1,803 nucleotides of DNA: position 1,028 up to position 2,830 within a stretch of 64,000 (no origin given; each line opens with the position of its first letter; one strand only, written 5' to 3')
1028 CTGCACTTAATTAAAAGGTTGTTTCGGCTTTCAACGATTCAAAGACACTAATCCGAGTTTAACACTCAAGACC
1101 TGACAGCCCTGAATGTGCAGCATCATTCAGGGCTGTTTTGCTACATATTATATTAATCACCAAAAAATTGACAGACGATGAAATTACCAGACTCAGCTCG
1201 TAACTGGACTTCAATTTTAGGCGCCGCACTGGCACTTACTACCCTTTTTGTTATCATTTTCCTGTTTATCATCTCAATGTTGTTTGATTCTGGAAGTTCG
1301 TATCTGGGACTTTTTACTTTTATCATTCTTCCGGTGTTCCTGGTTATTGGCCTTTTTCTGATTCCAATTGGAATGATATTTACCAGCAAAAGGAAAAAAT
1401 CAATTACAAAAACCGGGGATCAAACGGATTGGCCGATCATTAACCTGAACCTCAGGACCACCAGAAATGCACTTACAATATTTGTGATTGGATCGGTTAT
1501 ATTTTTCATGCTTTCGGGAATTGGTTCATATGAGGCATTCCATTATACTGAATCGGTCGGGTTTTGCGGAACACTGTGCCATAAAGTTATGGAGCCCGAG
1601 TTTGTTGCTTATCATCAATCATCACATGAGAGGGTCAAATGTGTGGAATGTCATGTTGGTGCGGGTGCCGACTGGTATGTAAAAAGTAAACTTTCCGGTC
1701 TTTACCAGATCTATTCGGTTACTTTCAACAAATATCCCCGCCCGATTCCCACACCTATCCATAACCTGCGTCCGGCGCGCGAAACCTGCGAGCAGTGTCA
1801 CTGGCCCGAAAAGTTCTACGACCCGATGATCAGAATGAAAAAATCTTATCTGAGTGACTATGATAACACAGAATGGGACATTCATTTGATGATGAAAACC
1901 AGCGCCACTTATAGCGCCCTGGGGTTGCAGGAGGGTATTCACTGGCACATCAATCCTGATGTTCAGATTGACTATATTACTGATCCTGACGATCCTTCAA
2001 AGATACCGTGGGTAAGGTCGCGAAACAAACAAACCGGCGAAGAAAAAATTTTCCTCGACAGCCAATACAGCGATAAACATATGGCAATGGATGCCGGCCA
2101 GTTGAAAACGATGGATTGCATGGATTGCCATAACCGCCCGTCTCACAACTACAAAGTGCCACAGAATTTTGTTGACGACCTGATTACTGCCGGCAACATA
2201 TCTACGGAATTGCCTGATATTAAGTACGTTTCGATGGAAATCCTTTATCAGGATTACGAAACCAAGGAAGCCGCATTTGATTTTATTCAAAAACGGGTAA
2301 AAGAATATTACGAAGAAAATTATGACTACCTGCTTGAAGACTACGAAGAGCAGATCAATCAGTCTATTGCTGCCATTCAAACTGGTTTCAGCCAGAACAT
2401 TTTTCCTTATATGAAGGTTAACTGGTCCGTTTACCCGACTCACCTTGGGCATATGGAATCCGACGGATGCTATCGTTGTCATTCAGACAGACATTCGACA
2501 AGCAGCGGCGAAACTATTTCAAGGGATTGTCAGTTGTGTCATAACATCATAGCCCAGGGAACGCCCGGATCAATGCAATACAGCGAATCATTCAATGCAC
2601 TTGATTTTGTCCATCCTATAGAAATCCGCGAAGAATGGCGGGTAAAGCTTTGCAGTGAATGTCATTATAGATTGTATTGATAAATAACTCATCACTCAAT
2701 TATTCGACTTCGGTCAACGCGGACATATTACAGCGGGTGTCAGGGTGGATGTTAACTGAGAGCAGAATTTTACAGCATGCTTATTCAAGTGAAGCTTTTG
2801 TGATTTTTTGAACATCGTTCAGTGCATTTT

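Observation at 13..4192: Candidate Bacteroidota extracellular electron-transfer module: ImcH + hexaheme lipoprotein + T9SS-targeted flavinylated protein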

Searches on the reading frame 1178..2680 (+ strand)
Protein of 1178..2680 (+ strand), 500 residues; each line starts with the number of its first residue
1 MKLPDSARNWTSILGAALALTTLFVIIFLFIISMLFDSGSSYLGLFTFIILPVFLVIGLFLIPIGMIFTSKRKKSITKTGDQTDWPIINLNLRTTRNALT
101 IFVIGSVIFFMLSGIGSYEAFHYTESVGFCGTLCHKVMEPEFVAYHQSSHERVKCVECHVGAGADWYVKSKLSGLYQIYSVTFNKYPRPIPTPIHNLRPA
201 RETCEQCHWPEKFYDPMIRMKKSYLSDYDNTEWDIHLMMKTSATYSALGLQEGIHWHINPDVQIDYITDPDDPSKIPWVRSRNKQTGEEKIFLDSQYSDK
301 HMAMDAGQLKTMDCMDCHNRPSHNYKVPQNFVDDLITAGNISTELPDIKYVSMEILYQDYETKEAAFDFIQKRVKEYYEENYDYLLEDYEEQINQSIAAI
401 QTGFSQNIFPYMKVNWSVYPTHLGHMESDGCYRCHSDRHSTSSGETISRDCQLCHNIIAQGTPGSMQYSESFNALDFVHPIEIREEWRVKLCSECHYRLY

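Call 3: search_protein_families(library=pfam, proteins=[window:1178-2680:+], max_evalue=0.01)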
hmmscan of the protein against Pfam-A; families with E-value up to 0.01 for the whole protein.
window:1178-2680:+ (500 aa): 5 families
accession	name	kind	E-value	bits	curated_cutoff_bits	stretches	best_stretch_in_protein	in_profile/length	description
PF03264.19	Cytochrom_NNT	-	1.8e-08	34.8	24.1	1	98-186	7-99/174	NapC/NirT cytochrome c family, N-terminal region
PF02085.21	Cytochrom_CIII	-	3.2e-05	24.6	22.9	0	415-497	18-83/101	Class III cytochrome C family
PF14522.11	Cytochrome_C7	-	0.00045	20.4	24.8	0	427-456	40-67/67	Cytochrome c7 and related cytochrome c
PF09699.15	Paired_CXXCH_1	-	0.0018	18.4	20.6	0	310-325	5-20/41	Doubled CXXCH motif (Paired_CXXCH_1)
PF22113.1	Mtrc-MtrF_II-IV_dom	-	0.0045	17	30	0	427-482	5-60/176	Outer membrane cytochrome MtrC/MtrF-like, domains II/IV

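Call 4: search_protein_families(library=ncbifam, proteins=[window:1178-2680:+], max_evalue=0.01)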
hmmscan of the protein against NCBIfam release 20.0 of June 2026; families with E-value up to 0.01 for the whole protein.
window:1178-2680:+ (500 aa): 4 families
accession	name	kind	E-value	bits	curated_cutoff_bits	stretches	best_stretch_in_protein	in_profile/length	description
TIGR03153.1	cytochr_NrfH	equivalog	9.5e-12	45.1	134.2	1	107-208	8-109/138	cytochrome c nitrite reductase small subunit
NF041762.1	diheme_GEGP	equivalog_domain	0.00016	21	300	1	416-474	15-74/359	GEGP motif-containing diheme protein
TIGR03507.1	decahem_SO1788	subfamily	0.0013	17.2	209.3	0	117-225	233-319/672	OmcA/MtrC family decaheme c-type cytochrome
NF047727.1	4hemeCytCCctA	equivalog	0.0014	18.7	180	1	425-496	34-104/109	tetraheme c-type cytochrome CctA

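Call 6: find_homologous_proteins(query=window:1178-2680:+)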
Query window:1178-2680:+ (500 aa): 8000 proteins with E <= 0.001 among 8000 candidates; the best 120 are listed.
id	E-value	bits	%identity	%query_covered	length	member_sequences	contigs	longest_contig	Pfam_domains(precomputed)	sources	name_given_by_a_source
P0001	0.0e+0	1131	94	100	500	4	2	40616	PF03264.20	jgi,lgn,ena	-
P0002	2.1e-265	900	73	100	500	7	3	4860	PF03264.20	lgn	-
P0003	2.4e-261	886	71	100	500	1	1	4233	PF03264.20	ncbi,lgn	-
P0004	9.4e-247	838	67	100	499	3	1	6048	PF14537.12,PF03264.20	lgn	-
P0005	5.7e-244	829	67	100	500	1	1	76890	PF03264.20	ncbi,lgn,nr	ncbi:MAG: NapC/NirT family cytochrome c [Bacteroidales bacterium]|nr:NapC/NirT family cytochrome c [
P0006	1.0e-243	828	67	100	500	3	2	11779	PF03264.20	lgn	-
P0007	7.6e-243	825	66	100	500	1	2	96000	PF14537.12,PF03264.20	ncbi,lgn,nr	ncbi:MAG: NapC/NirT family cytochrome c [Bacteroidales bacterium]|nr:NapC/NirT family cytochrome c [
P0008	2.5e-242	824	65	100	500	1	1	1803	PF14537.12,PF03264.20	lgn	-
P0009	9.2e-241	819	65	100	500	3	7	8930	PF14537.12,PF03264.20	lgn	-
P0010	7.6e-240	816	65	100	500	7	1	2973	PF03264.20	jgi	-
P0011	3.4e-236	803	63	100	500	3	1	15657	PF03264.20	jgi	jgi:nitrate/TMAO reductase-like tetraheme cytochrome c subunit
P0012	3.2e-234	797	64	100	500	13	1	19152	PF03264.20,PF14522.12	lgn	-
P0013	4.2e-234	797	64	100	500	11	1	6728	PF03264.20,PF02085.22,PF14522.12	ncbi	-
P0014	1.4e-232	792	65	100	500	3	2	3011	PF14537.12,PF03264.20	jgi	jgi:hypothetical protein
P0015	2.4e-231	787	63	100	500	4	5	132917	PF03264.20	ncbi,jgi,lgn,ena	-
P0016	2.0e-230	784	62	100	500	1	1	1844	PF03264.20,PF02085.22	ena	-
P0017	2.1e-230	784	64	100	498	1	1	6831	PF14537.12,PF03264.20,PF02085.22,PF14522.12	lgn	-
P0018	7.7e-230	782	62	100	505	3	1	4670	PF14537.12,PF03264.20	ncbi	-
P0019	1.1e-228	779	61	100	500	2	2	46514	PF03264.20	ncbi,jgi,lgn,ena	-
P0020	5.9e-228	776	63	100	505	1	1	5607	PF03264.20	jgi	jgi:hypothetical protein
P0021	2.2e-227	774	62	100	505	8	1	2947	PF03264.20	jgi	jgi:hypothetical protein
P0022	2.9e-227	774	61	100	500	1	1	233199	PF03264.20,PF02085.22,PF14522.12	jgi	jgi:hypothetical protein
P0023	1.1e-226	772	62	100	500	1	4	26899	PF03264.20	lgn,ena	-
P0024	2.0e-226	771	62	100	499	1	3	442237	PF03264.20,PF02085.22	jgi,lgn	jgi:nitrate/TMAO reductase-like tetraheme cytochrome c subunit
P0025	4.0e-226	770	62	100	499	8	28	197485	PF03264.20,PF02085.22,PF14522.12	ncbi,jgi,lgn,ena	ncbi:MAG: NapC/NirT family cytochrome c [Bacteroidota bacterium]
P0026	7.0e-226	769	62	100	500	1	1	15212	PF03264.20,PF14522.12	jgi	jgi:nitrate/TMAO reductase-like tetraheme cytochrome c subunit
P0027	1.6e-225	768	62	100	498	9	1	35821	PF14537.12,PF03264.20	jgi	jgi:hypothetical protein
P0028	2.4e-225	768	61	100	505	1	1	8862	PF14537.12,PF03264.20,PF14522.12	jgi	jgi:hypothetical protein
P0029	2.9e-225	767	61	100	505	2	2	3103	PF14537.12,PF03264.20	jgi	jgi:hypothetical protein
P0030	3.1e-223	761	61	100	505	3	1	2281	PF14537.12,PF03264.20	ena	-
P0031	5.8e-222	756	62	100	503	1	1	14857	PF14537.12,PF03264.20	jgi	jgi:hypothetical protein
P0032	8.1e-222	756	61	100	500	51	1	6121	PF03264.20,PF14522.12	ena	-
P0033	5.4e-220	750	59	100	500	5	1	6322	PF03264.20,PF14522.12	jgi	jgi:hypothetical protein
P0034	1.0e-219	749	60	100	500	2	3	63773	PF03264.20,PF14522.12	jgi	jgi:hypothetical protein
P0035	1.3e-218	745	61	100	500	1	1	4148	PF09699.16,PF03264.20,PF14522.12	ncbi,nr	ncbi:NapC/NirT family cytochrome c [Draconibacterium sp.]|nr:NapC/NirT family cytochrome c [Draconib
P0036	1.8e-218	745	60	100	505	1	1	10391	PF14537.12,PF03264.20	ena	-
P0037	1.1e-217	742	59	100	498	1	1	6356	PF14537.12,PF03264.20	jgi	jgi:hypothetical protein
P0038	8.4e-216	736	59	100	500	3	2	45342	PF03264.20,PF14522.12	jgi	jgi:hypothetical protein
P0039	1.5e-215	735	60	100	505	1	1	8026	PF14537.12,PF03264.20,PF14522.12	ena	-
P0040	3.0e-215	734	60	100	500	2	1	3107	PF03264.20,PF14522.12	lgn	-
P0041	3.9e-215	734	59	100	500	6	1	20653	PF09699.16,PF03264.20,PF14522.12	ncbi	-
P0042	4.7e-215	734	59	100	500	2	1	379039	PF03264.20,PF14522.12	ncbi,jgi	-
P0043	4.7e-215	734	60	100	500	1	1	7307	PF03264.20,PF14522.12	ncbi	-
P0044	8.6e-215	733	59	100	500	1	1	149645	PF03264.20,PF14522.12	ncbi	-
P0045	2.0e-214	732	60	100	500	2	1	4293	PF03264.20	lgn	-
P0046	2.3e-214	731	59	100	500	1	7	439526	PF03264.20,PF14522.12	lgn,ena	-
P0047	5.3e-214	730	59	100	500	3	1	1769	PF14537.12,PF03264.20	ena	-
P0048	8.3e-214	730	58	100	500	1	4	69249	PF03264.20,PF14522.12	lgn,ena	-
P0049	1.0e-213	729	59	100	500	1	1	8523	PF14537.12,PF03264.20,PF14522.12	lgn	-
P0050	1.1e-213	729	58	100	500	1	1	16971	PF03264.20,PF14522.12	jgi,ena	-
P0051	4.0e-213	727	59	100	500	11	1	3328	PF14537.12,PF03264.20,PF14522.12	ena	-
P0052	5.6e-213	727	59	100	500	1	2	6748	PF03264.20,PF14522.12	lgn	-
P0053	8.5e-213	726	57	100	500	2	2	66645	PF03264.20,PF14522.12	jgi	jgi:hypothetical protein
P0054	2.6e-212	725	60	100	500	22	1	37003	PF14537.12,PF03264.20,PF14522.12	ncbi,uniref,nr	ncbi:cytochrome c3 family protein [Sunxiuqinia dokdonensis]|uniref:Cytochrome C n=1 Tax=Sunxiuqinia 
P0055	4.5e-212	724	57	100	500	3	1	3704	PF03264.20,PF14522.12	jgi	jgi:hypothetical protein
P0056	4.8e-212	724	57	100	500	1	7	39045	PF03264.20,PF14522.12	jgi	jgi:hypothetical protein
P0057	6.4e-212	723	60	98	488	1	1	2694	PF14537.12,PF03264.20,PF14522.12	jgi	jgi:nitrate/TMAO reductase-like tetraheme cytochrome c subunit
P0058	6.8e-212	723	58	100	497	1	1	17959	PF14537.12,PF03264.20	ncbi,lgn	-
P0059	1.3e-211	722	59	100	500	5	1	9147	PF03264.20,PF14522.12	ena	-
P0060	6.8e-211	720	60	100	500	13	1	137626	PF14537.12,PF03264.20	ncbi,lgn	-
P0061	7.7e-211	720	60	100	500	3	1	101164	PF14537.12,PF03264.20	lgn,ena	-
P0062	1.0e-210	719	58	100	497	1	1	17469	PF14537.12,PF03264.20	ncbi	-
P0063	1.2e-210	719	59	98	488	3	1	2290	PF03264.20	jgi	jgi:nitrate/TMAO reductase-like tetraheme cytochrome c subunit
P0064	1.7e-210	719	58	100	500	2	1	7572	PF03264.20,PF14522.12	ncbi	ncbi:MAG: NapC/NirT family cytochrome c [Bacteroidota bacterium]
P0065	2.1e-210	718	59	100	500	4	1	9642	PF03264.20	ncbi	-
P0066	2.5e-210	718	58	100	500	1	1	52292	PF14537.12,PF03264.20,PF22113.2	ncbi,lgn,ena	-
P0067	6.1e-210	717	59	100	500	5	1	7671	PF14537.12,PF03264.20,PF14522.12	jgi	jgi:hypothetical protein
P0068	7.5e-210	717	60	100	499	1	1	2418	PF03264.20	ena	-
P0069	7.7e-210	717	57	100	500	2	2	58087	PF03264.20,PF14522.12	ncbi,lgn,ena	-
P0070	7.7e-210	717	57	100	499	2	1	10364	PF14537.12,PF03264.20,PF14522.12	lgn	-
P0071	8.4e-210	716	58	100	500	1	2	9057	PF03264.20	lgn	-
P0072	1.0e-209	716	59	98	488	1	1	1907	PF03264.20,PF14522.12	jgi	-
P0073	3.2e-208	711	58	100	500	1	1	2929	PF03264.20,PF02085.22,PF14522.12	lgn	-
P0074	1.1e-207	709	60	100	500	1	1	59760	PF03264.20,PF14522.12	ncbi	-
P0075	2.7e-206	705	58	100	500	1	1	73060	PF03264.20,PF14522.12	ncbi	-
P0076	3.8e-206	704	56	100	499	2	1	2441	PF03264.20,PF14522.12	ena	-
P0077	1.7e-204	699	57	100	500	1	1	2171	PF03264.20,PF14522.12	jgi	jgi:hypothetical protein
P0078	6.0e-204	697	56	100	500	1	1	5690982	PF14537.12,PF03264.20,PF14522.12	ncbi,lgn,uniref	ncbi:NapC/NirT family cytochrome c [Gaoshiqia sp. Z1-71]|uniref:NapC/NirT family cytochrome c n=1 Ta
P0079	6.5e-204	697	59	100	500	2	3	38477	PF03264.20,PF14522.12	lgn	-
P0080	7.1e-204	697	57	100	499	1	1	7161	PF14537.12,PF03264.20,PF14522.12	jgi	-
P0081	7.4e-203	693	57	100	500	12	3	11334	PF03264.20,PF14522.12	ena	-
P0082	2.6e-202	692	57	100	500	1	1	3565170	PF03264.20,PF14522.12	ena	-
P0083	3.1e-202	691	57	100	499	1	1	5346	PF14537.12,PF03264.20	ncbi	-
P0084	3.1e-202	691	57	100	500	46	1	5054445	PF03264.20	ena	-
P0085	3.8e-202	691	56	100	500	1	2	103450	PF03264.20,PF14522.12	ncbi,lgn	-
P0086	7.2e-202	690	58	100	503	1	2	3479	PF03264.20,PF14522.12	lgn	-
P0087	7.8e-202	690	57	100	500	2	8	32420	PF03264.20,PF14522.12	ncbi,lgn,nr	ncbi:MAG: NapC/NirT family cytochrome c [Methylococcaceae bacterium]|nr:NapC/NirT family cytochrome 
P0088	1.1e-201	690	57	100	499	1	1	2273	PF14537.12,PF03264.20,PF14522.12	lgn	-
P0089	1.2e-201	689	56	100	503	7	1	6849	PF14537.12,PF03264.20,PF14522.12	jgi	jgi:hypothetical protein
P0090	1.2e-201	689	56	100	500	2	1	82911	PF14537.12,PF03264.20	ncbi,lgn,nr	ncbi:MAG: NapC/NirT family cytochrome c [Bacteroidota bacterium]|nr:NapC/NirT family cytochrome c [B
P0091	1.4e-201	689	57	100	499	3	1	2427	PF14537.12,PF03264.20,PF14522.12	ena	-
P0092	1.5e-201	689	55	100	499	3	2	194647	PF14537.12,PF03264.20,PF14522.12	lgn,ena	-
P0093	2.6e-201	688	57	100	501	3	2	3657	PF14537.12,PF03264.20,PF02085.22,PF14522.12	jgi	-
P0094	3.3e-201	688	56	100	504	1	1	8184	PF14537.12,PF03264.20,PF02085.22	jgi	jgi:hypothetical protein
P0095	3.4e-201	688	58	100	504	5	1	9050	PF14537.12,PF03264.20,PF02085.22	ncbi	-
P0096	4.3e-201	688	56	100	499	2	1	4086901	PF14537.12,PF03264.20,PF14522.12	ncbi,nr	ncbi:MAG: NapC/NirT family cytochrome c [Bacteroidota bacterium]|nr:NapC/NirT family cytochrome c [B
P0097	4.3e-201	688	56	100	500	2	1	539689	PF14537.12,PF03264.20,PF14522.12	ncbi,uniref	ncbi:NapC/NirT family cytochrome c [Maribellus mangrovi]|uniref:NapC/NirT family cytochrome c n=1 Ta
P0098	5.0e-201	687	57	100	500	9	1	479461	PF03264.20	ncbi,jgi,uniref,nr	ncbi:cytochrome C [Ancylomarina salipaludis]|uniref:Cytochrome C n=1 Tax=Ancylomarina salipaludis Ta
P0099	5.3e-201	687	56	100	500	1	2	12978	PF14537.12,PF03264.20,PF14522.12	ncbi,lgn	ncbi:MAG: cytochrome c3 family protein [Draconibacterium sp.]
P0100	5.6e-201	687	57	100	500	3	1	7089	PF03264.20,PF14522.12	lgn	-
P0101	5.8e-201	687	57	100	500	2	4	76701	PF03264.20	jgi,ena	-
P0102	5.8e-201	687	56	100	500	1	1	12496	PF14537.12,PF03264.20,PF14522.12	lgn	-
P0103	6.6e-201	687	55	100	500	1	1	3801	PF14537.12,PF03264.20,PF14522.12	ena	-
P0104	6.7e-201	687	56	100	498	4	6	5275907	PF14537.12,PF03264.20,PF14522.12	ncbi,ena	-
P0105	1.1e-200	686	56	100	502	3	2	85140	PF14537.12,PF03264.20,PF14522.12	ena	-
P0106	1.1e-200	686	56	100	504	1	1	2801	PF14537.12,PF03264.20,PF02085.22,PF14522.12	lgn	-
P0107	1.1e-200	686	56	100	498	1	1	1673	PF14537.12,PF03264.20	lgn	-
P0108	1.3e-200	686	58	100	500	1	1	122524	PF03264.20,PF14522.12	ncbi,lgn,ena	-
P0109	1.4e-200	686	56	100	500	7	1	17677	PF03264.20,PF14522.12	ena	-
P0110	1.6e-200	686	56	100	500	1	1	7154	PF14537.12,PF03264.20,PF14522.12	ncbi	-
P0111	1.7e-200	686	56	100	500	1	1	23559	PF14537.12,PF03264.20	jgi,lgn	-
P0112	2.0e-200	685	58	100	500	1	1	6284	PF03264.20,PF14522.12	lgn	-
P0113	2.0e-200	685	56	100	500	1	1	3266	PF14537.12,PF03264.20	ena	-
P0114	2.1e-200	685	57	100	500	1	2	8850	PF03264.20,PF14522.12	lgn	-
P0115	2.3e-200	685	56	100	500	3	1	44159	PF14537.12,PF03264.20,PF14522.12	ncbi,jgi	ncbi:MAG: NapC/NirT family cytochrome c [Prolixibacteraceae bacterium]|jgi:nitrate/TMAO reductase-li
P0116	2.3e-200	685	57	100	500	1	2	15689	PF03264.20,PF14522.12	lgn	-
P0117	2.7e-200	685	56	100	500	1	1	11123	PF14537.12,PF03264.20,PF14522.12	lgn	-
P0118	2.7e-200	685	56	100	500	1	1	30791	PF03264.20,PF14522.12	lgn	-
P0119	2.7e-200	685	56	100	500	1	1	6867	PF03264.20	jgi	jgi:hypothetical protein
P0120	3.3e-200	685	56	100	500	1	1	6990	PF14537.12,PF03264.20,PF14522.12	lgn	-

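Call 18: search_solved_structures(query=window:1178-2680:+, max_evalue=1)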
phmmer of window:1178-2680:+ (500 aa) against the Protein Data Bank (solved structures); distinct sequences matched with E-value up to 1: 6.
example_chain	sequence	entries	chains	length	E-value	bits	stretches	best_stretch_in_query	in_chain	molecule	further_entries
2j7a_C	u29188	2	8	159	0.0069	18.8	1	120-229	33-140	CYTOCHROME C QUINOL DEHYDROGENASE NRFH | NAPC/NIRT CYTOCHROME C FAMILY PROTEIN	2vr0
1wad_A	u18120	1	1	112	0.03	16.7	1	143-219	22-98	CYTOCHROME C3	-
1qn0_A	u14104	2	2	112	0.043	16.2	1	143-219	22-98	CYTOCHROME C3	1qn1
3wzs_A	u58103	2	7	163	0.16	14.3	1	259-332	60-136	UDP-glucose-glycoprotein glucosyltransferase-like protein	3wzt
6ts8_A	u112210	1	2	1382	0.3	13.4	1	259-333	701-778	UDP-glucose-glycoprotein glucosyltransferase-like protein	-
2k3v_A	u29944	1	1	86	0.37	13.1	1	425-496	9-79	Tetraheme cytochrome c-type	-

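Call 20: find_related_loci(query=A1, collection=genome_contigs, flank=10000)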
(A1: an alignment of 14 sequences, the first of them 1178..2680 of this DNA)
Query A1 (500 aa) in genome_contigs; peptide patterns used: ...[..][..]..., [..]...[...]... (x = any residue, [..] = any of these).
600 stretches matched a pattern (row limit reached: there are more); 594 encode a relative of the query (tblastn E <= 1e-3); the best 80 are kept; 80 distinct loci.
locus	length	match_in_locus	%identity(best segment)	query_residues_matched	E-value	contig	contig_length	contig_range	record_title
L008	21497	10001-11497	62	1-500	0e+0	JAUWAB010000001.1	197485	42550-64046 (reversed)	MAG: Prolixibacteraceae bacterium isolate CSMAG_1283 CSMAG_1283_k141_285773_length_197485_cov_24.9883, whole genome shot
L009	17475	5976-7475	59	1-500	0e+0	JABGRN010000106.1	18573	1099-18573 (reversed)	MAG: Prolixibacteraceae bacterium isolate co234_bin80 NODE_5513_length_18573_cov_15.968949, whole genome shotgun sequenc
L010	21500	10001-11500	57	1-500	0e+0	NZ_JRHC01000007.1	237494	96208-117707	Draconibacterium sediminis strain JN14CK-3 contig7, whole genome shotgun sequence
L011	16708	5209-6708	56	1-500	0e+0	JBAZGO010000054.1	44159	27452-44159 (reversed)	MAG: Prolixibacteraceae bacterium isolate SO_2017_LW3_48 NODE_1901_length_44159_cov_1.422465_LW162_2017, whole genome sh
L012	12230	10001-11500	56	1-500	0e+0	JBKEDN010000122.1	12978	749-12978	MAG: Draconibacterium sp. isolate VLC_019 k121_13249215, whole genome shotgun sequence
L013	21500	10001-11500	56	1-500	0e+0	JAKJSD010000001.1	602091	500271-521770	Ancylomarina sp. DW003 1, whole genome shotgun sequence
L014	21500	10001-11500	56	1-500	0e+0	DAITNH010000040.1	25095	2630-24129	MAG TPA_asm: Prolixibacteraceae bacterium isolate CTOTU11651 NODE_1154_length_25095_cov_7.634864, whole genome shotgun s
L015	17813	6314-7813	56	1-500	0e+0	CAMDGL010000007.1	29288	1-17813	MAG: Chitinophaga pinensis isolate MiH-14oct19-172 genome assembly, contig: MiH-14oct19-C2932, whole genome shotgun sequ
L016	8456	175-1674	57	1-500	0e+0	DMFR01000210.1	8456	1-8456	MAG TPA_asm: Prolixibacteraceae bacterium isolate UBA10471 contig_2340, whole genome shotgun sequence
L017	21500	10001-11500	56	1-500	0e+0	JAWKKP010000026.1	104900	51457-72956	MAG: Draconibacterium sp. isolate AC2.94 AC2.94.fa-26, whole genome shotgun sequence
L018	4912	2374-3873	56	1-500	0e+0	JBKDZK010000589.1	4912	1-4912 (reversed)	MAG: Draconibacterium sp. isolate VLC_126 k121_14419355, whole genome shotgun sequence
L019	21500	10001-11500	56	1-500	0e+0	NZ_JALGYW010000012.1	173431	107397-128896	Maribellus sp. YY47 NODE_12, whole genome shotgun sequence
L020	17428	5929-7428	56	1-500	0e+0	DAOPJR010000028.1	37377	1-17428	MAG TPA_asm: Draconibacterium sp. isolate AMR_MDS_3272 NODE_1170_length_37377_cov_8.646294, whole genome shotgun sequenc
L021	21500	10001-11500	56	1-500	0e+0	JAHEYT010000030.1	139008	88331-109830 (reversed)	MAG: Bacteroidetes bacterium isolate nzgw134 NODE_69_length_139009_cov_4.661274, whole genome shotgun sequence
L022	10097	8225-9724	57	1-500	0e+0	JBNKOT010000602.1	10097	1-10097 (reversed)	MAG: Draconibacterium sp. isolate G1G2.bin.27.orig k141_2450071, whole genome shotgun sequence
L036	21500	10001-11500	55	1-500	0e+0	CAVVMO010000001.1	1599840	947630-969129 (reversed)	MAG: uncultured Bacteroidales bacterium isolate MFD04716.bin.1.418 genome assembly, contig: contig_21206, whole genome s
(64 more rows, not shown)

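Call 29: find_encoding_contigs(protein=P0005, flank=10000, max_places=1)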
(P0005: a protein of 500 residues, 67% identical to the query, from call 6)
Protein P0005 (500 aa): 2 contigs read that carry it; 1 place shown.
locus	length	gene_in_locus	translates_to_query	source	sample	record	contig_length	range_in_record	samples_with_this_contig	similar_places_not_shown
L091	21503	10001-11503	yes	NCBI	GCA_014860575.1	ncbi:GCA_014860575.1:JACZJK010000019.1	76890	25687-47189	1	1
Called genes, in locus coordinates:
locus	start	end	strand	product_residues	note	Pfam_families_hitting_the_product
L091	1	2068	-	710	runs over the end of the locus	PF00009:GTP_EFTU, PF22042:EF-G_D2, PF03144:GTP_EFTU_D2 (weak), PF14492:EFG_III, PF03764:EFG_IV, PF00679:EFG_C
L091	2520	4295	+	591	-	-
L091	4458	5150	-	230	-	PF00027:cNMP_binding, PF13545:HTH_Crp_2, PF00325:Crp (faint)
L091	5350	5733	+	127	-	-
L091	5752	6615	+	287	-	PF19089:DUF5777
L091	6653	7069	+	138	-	PF13442:Cytochrome_CBB3, PF00034:Cytochrom_C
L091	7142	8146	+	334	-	PF22113:Mtrc-MtrF_II-IV_dom (faint), PF14522:Cytochrome_C7 (faint), PF14537:Cytochrom_c3_2 (weak), PF09699:Paired_CXXCH_1 (weak)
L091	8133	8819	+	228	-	PF01292:Ni_hydr_CYTB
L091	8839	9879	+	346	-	-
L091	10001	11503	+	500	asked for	PF03264:Cytochrom_NNT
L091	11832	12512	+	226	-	PF01597:GCV_H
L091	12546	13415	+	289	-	PF12838:Fer4_7 (faint), PF00037:Fer4 (faint), PF12797:Fer4_2 (faint), PF12837:Fer4_6 (faint), PF13187:Fer4_9 (faint), PF13237:Fer4_10 (faint), PF13247:Fer4_11, PF14697:Fer4_21 (weak)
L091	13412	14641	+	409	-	PF03916:NrfD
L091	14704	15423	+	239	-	PF01597:GCV_H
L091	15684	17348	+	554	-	PF00512:HisKA, PF02518:HATPase_c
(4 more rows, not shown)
